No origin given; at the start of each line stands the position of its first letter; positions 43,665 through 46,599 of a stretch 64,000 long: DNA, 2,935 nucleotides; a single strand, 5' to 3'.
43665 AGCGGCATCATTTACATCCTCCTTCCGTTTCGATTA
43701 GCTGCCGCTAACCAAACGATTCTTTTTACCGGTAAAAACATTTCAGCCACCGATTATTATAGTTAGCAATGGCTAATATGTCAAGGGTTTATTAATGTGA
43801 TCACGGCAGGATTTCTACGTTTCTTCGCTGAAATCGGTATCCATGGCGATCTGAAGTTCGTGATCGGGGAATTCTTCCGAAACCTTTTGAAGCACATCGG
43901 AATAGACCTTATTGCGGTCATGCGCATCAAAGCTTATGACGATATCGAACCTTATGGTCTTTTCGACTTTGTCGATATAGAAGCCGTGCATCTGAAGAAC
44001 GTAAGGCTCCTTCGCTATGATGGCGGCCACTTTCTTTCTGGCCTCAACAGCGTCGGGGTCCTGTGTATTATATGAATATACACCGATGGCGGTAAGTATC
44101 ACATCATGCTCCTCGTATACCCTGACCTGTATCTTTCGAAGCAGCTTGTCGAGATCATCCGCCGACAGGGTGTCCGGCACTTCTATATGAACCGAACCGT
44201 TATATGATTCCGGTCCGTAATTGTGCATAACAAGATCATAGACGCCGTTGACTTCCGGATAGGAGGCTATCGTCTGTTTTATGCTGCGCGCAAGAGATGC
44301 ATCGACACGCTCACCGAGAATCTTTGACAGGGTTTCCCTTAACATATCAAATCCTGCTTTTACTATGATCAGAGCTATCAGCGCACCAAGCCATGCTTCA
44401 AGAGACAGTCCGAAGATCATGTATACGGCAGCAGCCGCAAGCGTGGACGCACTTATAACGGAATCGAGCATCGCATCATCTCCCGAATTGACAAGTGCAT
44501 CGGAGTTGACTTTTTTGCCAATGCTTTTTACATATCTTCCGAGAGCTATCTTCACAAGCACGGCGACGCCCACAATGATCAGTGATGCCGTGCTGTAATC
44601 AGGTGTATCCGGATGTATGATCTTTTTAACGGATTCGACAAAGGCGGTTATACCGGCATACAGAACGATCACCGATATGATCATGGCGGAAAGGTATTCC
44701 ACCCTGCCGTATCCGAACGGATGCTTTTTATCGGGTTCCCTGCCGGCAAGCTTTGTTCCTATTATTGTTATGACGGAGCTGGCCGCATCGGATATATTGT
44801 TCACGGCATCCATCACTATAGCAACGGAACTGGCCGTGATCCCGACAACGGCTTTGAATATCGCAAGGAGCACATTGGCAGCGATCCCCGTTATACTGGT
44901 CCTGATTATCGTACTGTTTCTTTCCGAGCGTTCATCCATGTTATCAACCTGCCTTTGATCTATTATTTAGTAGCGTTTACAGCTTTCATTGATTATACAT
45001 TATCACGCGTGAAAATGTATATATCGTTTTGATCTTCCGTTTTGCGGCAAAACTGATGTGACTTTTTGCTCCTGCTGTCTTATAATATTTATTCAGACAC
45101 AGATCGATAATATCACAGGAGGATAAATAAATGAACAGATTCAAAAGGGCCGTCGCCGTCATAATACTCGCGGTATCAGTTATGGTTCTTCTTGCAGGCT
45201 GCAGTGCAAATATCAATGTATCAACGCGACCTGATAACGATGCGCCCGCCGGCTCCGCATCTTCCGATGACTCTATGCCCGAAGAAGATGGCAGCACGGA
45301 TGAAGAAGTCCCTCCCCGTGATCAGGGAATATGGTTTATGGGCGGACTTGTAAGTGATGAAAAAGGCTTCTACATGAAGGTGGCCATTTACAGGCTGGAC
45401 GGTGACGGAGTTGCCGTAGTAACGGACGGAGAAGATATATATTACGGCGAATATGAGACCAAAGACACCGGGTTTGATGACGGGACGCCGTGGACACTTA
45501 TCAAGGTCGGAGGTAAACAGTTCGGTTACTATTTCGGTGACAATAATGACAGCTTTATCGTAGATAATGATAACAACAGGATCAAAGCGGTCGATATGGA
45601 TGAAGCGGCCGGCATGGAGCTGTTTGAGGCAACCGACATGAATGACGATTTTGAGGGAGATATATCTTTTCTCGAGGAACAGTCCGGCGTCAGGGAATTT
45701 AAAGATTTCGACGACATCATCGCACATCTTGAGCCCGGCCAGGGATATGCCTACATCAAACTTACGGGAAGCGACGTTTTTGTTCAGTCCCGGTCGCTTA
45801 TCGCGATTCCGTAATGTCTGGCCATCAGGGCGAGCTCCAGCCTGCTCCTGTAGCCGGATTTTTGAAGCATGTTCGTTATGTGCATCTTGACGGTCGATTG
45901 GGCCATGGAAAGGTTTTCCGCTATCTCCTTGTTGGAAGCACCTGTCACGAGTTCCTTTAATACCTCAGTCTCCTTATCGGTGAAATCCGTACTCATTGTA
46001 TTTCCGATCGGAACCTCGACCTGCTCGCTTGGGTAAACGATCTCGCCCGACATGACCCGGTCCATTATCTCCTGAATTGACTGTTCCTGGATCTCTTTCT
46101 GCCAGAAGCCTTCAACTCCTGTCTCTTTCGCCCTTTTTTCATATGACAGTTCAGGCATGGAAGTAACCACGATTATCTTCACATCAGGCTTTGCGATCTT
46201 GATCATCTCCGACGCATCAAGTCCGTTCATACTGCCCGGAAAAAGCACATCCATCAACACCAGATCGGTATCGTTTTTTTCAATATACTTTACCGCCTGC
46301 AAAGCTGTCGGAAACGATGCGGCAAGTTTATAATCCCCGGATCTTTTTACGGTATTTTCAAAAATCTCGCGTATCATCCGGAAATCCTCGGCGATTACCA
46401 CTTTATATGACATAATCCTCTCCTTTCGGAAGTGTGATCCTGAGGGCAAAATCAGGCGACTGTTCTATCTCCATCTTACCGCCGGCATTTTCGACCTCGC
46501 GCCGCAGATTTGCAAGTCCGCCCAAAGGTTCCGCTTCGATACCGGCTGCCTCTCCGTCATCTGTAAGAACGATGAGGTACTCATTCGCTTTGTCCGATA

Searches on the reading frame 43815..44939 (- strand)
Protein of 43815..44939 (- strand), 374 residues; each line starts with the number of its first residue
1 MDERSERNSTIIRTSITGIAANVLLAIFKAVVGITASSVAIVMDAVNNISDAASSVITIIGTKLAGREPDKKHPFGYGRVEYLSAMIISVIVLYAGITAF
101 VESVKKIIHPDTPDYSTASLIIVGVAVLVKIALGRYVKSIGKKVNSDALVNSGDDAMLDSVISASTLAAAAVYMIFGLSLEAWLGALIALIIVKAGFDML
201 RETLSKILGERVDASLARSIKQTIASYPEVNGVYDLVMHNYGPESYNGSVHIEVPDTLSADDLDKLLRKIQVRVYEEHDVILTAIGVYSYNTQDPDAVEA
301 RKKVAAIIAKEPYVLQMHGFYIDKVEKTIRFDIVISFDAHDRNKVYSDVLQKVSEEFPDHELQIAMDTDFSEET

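Call 26: search_protein_families(library=pfam, proteins=[window:43815-44939:-], max_evalue=0.00001)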
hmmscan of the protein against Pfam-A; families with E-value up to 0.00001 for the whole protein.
window:43815-44939:- (374 aa): 2 families
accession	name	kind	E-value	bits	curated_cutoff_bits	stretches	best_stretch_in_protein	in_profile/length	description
PF01545.26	Cation_efflux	-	1.8e-38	132.7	26.6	1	16-208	2-198/198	Cation efflux family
PF16916.11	ZT_dimer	-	5.9e-10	39.5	26.7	1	218-280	7-68/78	Dimerisation domain of Zinc Transporter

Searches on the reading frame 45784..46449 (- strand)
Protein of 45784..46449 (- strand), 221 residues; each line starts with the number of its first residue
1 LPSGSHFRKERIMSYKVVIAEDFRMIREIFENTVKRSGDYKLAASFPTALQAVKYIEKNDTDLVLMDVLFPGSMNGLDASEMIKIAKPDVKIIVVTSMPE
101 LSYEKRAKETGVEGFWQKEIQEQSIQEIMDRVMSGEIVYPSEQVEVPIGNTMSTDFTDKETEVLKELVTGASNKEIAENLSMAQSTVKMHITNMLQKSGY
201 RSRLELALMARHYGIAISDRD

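Call 85: search_protein_families(library=pfam, proteins=[window:45784-46449:-], max_evalue=0.0001)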
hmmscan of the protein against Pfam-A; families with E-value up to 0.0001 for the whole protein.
window:45784-46449:- (221 aa): 2 families
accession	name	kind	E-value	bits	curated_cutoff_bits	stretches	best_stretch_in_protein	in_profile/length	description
PF00072.30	Response_reg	-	7.7e-19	68.3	30.2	1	17-128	1-109/111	Response regulator receiver domain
PF00196.25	GerE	-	1.6e-16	60.1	23.5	1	156-210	3-57/57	Bacterial regulatory proteins, luxR family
